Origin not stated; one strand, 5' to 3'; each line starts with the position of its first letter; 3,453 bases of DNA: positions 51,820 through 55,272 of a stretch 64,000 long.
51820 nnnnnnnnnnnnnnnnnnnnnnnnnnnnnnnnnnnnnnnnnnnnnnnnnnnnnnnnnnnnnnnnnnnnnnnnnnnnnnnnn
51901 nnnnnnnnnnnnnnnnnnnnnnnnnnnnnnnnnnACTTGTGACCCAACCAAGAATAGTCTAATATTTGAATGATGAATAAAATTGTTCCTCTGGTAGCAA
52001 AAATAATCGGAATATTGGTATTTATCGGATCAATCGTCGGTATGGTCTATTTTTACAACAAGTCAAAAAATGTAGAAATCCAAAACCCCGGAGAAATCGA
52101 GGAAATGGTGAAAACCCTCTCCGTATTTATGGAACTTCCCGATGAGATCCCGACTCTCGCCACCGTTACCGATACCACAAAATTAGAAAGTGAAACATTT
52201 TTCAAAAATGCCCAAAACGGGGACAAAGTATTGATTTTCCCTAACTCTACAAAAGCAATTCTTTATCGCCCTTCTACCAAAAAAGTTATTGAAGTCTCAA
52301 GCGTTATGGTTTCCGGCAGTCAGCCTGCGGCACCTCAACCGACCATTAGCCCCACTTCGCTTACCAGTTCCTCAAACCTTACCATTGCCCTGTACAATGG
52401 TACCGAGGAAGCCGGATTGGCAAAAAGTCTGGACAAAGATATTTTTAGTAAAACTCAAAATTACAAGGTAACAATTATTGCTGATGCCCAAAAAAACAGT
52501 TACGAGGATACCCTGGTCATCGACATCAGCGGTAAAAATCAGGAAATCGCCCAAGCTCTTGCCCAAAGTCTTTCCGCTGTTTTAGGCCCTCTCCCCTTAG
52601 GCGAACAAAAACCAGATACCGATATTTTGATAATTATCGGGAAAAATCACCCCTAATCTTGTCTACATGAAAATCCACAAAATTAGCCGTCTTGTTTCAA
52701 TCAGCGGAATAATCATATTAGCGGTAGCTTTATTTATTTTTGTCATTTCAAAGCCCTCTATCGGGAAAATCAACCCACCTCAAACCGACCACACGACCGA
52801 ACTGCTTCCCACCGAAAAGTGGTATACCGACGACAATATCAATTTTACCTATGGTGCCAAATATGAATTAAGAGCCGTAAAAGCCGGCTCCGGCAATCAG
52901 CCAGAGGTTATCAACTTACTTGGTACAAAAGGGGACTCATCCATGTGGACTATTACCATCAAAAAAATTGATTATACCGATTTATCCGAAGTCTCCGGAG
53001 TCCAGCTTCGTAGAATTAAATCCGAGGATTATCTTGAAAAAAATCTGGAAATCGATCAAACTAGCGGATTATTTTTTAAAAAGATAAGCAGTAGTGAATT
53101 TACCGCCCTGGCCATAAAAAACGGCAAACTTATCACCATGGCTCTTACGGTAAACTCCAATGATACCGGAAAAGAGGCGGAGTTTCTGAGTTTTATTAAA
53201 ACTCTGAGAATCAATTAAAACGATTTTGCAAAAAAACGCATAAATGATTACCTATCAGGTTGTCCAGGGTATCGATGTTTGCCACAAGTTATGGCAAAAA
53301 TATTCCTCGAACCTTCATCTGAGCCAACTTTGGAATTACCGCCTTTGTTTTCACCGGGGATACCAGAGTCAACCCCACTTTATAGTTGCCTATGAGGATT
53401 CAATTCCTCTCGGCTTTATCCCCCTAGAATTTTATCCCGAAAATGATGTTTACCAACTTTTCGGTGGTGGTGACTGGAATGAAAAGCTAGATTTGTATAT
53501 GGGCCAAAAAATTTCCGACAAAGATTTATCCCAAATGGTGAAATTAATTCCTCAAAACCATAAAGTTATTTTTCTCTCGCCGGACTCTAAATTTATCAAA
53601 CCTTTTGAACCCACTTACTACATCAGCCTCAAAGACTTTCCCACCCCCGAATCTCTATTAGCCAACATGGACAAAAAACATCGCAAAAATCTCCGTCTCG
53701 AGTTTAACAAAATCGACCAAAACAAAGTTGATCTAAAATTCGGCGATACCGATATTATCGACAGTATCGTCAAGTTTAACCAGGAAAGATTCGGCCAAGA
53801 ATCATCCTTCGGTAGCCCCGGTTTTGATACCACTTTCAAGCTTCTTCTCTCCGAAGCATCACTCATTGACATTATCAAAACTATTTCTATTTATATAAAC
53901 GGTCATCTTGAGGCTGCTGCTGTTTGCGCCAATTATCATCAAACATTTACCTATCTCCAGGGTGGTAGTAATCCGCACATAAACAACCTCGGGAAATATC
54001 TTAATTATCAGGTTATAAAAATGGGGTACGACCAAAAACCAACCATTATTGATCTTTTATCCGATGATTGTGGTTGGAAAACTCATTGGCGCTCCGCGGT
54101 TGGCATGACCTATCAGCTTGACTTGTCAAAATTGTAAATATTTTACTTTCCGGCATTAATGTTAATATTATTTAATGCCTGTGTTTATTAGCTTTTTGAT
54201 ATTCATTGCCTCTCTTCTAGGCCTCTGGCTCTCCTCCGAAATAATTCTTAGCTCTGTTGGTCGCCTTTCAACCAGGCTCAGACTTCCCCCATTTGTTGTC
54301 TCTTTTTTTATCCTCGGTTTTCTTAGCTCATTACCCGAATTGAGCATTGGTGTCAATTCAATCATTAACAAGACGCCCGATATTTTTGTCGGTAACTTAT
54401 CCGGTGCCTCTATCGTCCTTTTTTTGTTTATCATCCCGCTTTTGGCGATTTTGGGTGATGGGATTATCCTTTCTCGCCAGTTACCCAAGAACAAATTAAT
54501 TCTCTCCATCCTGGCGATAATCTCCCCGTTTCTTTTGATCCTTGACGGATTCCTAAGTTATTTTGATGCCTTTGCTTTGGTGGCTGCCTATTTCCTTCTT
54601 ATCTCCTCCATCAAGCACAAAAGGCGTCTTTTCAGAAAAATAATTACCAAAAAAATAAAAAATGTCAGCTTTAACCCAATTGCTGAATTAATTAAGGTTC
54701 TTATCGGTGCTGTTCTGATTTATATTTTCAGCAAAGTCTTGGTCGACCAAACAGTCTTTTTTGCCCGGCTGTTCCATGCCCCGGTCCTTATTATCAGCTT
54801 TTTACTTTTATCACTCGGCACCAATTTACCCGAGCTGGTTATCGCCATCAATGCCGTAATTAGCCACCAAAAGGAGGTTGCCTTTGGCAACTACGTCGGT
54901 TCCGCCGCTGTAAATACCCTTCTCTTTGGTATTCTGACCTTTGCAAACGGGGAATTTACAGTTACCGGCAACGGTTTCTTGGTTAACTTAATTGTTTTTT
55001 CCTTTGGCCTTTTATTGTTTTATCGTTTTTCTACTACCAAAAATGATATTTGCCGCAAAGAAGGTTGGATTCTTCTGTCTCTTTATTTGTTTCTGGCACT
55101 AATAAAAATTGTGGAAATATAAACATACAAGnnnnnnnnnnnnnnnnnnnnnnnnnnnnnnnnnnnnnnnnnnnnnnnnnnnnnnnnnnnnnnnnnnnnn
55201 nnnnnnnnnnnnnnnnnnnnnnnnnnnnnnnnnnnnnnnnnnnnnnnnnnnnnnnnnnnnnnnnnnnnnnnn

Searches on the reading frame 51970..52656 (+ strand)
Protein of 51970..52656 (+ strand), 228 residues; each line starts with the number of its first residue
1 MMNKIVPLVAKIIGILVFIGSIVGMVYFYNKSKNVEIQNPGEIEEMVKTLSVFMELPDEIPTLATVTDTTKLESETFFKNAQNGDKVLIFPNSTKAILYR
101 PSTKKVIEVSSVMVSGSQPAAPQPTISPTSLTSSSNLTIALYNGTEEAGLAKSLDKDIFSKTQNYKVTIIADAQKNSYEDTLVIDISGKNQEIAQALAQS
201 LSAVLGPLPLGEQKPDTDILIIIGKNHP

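Call 65: search_protein_families(library=pfam, proteins=[window:51970-52656:+], max_evalue=0.001)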
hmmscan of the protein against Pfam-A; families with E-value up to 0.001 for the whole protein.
window:51970-52656:+ (228 aa): 1 family
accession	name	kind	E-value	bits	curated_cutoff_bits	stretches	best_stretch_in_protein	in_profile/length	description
PF13399.11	LytR_C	-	1.2e-06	29.8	22.2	1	137-225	2-84/86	LytR cell envelope-related transcriptional attenuator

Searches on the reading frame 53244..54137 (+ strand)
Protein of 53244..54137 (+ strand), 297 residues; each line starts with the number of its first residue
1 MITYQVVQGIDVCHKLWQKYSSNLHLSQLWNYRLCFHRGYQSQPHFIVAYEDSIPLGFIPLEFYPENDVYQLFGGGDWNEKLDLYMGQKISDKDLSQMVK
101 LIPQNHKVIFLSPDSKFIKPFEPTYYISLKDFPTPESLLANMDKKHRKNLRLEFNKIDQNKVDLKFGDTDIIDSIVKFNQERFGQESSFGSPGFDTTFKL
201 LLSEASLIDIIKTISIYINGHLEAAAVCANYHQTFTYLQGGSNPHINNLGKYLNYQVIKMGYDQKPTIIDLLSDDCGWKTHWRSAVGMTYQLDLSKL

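Call 65: search_protein_families(library=pfam, proteins=[window:53244-54137:+], max_evalue=0.001)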
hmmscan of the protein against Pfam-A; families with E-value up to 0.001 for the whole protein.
window:53244-54137:+ (297 aa): 1 family
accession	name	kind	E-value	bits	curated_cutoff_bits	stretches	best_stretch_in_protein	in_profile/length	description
PF13480.13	Acetyltransf_6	-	5e-08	33.6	22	1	144-279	1-142/143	Acetyltransferase (GNAT) domain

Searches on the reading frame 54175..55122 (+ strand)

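Call 65: search_protein_families(library=pfam, proteins=[window:54175-55122:+], max_evalue=0.001)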
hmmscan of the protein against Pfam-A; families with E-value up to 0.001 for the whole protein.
window:54175-55122:+ (315 aa): 1 family
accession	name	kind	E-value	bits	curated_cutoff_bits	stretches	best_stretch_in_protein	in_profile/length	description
PF01699.29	Na_Ca_ex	-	5.4e-33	114.5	24.9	2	175-312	6-150/151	Sodium/calcium exchanger protein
